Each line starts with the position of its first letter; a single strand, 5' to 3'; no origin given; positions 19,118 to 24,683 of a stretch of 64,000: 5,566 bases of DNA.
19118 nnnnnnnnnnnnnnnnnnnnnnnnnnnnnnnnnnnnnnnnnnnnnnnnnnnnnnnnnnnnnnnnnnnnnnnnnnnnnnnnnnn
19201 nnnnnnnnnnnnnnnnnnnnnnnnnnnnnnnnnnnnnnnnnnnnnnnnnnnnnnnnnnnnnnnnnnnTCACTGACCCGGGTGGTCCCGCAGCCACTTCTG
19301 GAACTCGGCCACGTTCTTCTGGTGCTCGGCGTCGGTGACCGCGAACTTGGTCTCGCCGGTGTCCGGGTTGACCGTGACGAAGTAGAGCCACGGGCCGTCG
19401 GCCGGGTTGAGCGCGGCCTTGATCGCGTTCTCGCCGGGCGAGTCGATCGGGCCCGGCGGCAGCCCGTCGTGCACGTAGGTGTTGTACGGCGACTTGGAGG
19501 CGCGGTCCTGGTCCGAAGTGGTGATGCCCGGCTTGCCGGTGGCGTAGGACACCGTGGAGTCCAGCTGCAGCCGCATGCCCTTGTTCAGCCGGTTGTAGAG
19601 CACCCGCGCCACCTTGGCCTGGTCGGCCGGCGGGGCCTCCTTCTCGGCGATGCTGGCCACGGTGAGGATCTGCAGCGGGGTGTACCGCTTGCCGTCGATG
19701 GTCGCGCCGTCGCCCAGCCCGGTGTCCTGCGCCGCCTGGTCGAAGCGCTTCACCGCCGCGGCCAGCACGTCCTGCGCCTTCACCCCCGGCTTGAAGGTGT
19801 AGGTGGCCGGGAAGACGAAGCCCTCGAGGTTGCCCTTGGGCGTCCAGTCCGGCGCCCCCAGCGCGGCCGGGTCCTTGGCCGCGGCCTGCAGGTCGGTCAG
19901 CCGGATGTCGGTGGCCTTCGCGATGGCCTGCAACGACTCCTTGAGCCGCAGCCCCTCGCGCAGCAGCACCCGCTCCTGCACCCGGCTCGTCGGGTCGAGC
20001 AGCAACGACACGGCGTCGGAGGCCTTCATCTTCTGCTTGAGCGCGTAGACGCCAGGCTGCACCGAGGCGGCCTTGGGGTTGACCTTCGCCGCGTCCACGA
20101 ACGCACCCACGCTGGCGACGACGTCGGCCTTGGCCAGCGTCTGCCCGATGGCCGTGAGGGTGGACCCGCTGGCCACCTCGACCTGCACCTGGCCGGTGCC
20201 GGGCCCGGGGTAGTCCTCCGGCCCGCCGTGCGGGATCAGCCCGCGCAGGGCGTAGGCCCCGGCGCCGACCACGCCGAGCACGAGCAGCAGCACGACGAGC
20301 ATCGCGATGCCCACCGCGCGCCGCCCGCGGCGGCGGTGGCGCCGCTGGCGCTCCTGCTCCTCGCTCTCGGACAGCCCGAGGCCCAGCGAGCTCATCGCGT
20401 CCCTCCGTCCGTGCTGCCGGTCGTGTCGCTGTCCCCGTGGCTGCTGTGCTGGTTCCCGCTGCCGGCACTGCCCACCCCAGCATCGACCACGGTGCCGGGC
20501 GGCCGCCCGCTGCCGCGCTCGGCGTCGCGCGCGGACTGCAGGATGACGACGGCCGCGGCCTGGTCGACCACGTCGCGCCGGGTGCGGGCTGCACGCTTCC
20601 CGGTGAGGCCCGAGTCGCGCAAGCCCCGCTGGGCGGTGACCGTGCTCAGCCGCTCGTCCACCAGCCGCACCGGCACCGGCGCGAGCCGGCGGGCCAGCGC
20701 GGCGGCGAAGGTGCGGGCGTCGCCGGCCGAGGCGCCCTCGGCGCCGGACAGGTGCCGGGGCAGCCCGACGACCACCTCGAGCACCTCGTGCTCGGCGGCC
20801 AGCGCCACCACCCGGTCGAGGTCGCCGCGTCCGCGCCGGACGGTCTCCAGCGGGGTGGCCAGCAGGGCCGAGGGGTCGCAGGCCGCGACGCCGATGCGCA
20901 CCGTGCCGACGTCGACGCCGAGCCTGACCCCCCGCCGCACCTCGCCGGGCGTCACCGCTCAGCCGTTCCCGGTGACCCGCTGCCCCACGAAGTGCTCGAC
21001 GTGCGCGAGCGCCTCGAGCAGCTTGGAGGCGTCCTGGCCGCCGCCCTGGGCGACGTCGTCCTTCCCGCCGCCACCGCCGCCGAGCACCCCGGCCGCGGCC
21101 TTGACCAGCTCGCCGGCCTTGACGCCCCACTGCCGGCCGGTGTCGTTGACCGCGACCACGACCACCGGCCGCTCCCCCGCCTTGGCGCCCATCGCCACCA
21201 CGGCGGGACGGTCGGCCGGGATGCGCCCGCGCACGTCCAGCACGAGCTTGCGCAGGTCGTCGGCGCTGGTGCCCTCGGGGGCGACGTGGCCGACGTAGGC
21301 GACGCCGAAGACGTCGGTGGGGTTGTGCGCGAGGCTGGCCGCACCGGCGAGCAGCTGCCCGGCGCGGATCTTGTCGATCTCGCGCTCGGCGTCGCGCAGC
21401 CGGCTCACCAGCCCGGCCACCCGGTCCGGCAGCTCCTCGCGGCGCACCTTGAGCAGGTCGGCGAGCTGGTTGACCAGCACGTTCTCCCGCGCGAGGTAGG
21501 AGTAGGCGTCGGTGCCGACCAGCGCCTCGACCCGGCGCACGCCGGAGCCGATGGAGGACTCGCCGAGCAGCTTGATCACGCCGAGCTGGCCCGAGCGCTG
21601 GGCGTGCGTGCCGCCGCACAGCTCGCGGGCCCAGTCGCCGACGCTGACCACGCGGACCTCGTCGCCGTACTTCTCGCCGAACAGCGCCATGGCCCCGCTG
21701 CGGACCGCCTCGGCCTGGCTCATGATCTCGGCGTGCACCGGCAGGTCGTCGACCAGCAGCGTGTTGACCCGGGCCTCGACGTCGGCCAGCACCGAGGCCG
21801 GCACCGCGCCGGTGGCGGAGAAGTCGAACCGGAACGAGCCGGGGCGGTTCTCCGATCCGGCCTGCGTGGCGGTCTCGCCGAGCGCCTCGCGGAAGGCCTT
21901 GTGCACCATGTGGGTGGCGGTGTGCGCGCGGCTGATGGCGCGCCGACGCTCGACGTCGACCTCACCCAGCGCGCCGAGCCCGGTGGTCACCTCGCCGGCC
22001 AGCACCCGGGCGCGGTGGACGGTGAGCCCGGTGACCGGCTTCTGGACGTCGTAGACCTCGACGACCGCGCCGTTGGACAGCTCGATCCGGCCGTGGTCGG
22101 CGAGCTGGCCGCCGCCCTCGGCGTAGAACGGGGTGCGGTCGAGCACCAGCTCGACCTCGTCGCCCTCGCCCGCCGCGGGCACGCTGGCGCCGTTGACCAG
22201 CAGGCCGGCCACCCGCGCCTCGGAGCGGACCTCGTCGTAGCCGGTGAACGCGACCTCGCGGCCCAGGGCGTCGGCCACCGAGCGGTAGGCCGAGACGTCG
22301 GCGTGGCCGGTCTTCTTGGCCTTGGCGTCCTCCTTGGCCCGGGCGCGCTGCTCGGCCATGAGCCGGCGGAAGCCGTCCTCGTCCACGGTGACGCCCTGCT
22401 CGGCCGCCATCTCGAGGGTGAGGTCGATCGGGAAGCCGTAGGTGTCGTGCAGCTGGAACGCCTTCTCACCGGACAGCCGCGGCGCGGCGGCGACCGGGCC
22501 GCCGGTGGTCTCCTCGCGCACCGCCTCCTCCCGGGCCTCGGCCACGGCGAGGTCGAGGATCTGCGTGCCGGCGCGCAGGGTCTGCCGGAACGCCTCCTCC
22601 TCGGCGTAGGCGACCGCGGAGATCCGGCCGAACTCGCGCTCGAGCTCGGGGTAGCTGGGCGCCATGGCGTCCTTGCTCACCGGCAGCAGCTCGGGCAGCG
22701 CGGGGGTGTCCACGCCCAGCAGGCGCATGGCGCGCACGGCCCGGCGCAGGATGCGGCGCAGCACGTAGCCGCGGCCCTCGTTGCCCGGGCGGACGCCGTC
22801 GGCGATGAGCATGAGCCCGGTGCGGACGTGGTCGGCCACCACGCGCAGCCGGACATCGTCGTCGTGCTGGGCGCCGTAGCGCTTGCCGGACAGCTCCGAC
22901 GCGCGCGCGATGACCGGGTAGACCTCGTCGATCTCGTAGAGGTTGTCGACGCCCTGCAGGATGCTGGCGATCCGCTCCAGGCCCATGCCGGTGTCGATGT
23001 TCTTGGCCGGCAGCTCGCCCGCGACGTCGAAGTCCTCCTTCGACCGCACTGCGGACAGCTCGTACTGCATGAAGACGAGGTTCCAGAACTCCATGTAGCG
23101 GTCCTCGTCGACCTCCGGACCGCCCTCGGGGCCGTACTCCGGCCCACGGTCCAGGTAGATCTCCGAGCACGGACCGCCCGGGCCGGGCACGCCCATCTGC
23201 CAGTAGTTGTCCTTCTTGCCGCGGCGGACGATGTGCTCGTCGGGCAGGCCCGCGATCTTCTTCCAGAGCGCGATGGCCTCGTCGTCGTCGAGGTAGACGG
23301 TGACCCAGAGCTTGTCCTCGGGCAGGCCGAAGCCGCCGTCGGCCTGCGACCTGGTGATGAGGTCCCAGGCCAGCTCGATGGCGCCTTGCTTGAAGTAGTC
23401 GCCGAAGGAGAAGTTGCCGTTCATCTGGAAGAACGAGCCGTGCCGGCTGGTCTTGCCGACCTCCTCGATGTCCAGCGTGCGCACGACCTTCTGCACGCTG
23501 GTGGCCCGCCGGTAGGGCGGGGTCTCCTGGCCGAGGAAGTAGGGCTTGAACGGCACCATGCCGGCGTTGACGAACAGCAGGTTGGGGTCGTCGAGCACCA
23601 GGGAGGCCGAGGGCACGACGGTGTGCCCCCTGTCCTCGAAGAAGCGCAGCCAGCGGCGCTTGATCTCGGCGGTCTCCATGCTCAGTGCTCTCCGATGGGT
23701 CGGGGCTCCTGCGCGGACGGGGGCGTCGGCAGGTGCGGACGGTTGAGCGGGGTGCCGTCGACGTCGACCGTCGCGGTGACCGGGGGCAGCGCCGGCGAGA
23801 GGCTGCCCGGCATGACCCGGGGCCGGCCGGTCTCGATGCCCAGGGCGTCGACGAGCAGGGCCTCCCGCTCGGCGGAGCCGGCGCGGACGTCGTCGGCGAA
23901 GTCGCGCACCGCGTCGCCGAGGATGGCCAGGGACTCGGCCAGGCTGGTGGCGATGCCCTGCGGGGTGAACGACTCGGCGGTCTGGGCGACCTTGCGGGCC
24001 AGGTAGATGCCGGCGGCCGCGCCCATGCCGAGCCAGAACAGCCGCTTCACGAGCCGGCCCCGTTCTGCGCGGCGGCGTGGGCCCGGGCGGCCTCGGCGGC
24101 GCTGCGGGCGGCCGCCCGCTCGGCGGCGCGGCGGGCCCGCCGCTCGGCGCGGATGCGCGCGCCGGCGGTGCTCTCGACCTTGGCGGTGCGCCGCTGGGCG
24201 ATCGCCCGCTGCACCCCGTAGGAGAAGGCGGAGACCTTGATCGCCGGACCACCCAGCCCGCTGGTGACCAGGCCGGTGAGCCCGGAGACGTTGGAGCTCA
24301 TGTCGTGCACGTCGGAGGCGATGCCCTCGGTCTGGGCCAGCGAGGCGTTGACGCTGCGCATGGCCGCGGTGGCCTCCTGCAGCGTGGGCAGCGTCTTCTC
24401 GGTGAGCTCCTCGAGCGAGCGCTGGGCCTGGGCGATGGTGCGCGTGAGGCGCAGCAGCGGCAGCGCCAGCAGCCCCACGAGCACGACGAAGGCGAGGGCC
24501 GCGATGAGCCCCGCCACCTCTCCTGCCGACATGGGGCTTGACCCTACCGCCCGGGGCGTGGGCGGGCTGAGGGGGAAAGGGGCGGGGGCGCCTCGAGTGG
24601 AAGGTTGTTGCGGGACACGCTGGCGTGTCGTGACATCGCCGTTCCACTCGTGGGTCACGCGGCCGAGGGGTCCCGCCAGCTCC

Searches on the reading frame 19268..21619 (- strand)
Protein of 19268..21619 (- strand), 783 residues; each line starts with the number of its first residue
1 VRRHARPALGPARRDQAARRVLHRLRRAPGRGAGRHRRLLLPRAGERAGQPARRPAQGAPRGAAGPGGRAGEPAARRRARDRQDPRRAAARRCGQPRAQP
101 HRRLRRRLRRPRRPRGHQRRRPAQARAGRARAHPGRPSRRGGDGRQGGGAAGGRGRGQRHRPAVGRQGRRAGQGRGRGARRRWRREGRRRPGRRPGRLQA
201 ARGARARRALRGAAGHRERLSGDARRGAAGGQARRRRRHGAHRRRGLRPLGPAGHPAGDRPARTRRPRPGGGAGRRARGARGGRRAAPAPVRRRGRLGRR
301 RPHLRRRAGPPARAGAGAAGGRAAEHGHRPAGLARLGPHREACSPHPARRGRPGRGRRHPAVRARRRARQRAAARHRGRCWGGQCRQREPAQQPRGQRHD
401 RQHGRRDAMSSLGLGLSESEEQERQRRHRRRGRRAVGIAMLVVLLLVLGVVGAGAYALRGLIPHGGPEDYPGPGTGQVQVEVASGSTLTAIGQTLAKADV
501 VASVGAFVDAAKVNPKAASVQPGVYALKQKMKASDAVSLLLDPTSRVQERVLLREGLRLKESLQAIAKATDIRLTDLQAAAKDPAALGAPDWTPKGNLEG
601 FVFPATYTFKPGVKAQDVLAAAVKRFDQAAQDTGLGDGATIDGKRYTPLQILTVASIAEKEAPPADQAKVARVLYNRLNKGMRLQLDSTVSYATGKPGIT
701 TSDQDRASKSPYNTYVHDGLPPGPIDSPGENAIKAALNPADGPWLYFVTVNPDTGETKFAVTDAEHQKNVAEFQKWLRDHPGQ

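Call 8: search_protein_families(library=pfam, proteins=[window:19268-21619:-], max_evalue=0.01)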
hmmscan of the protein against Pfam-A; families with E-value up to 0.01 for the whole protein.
window:19268-21619:- (783 aa): 1 family
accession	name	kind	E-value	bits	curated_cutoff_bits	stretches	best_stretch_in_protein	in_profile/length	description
PF02618.21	YceG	-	4.6e-77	259.6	32.4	1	480-771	1-274/275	YceG-like family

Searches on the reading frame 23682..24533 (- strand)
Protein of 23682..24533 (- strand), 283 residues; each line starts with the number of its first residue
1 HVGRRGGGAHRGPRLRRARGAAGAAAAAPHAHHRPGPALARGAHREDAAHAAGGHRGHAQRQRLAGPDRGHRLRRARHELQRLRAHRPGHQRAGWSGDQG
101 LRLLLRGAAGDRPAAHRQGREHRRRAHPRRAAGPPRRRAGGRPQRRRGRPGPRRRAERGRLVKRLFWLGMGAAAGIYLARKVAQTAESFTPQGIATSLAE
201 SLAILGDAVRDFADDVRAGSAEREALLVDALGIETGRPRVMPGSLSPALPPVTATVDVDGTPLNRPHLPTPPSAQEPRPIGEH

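Call 8: search_protein_families(library=pfam, proteins=[window:23682-24533:-], max_evalue=0.01)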
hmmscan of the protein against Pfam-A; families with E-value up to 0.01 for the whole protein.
window:23682-24533:- (283 aa): 1 family
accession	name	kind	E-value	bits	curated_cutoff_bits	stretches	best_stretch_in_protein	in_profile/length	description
PF19664.4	DUF6167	-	3.2e-05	24.4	27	1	163-242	2-78/96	Family of unknown function (DUF6167)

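Call 10: search_protein_families(library=ncbifam, proteins=[window:23682-24533:-], max_evalue=1)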
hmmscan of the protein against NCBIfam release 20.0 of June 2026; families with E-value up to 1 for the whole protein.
window:23682-24533:- (283 aa): 0 families
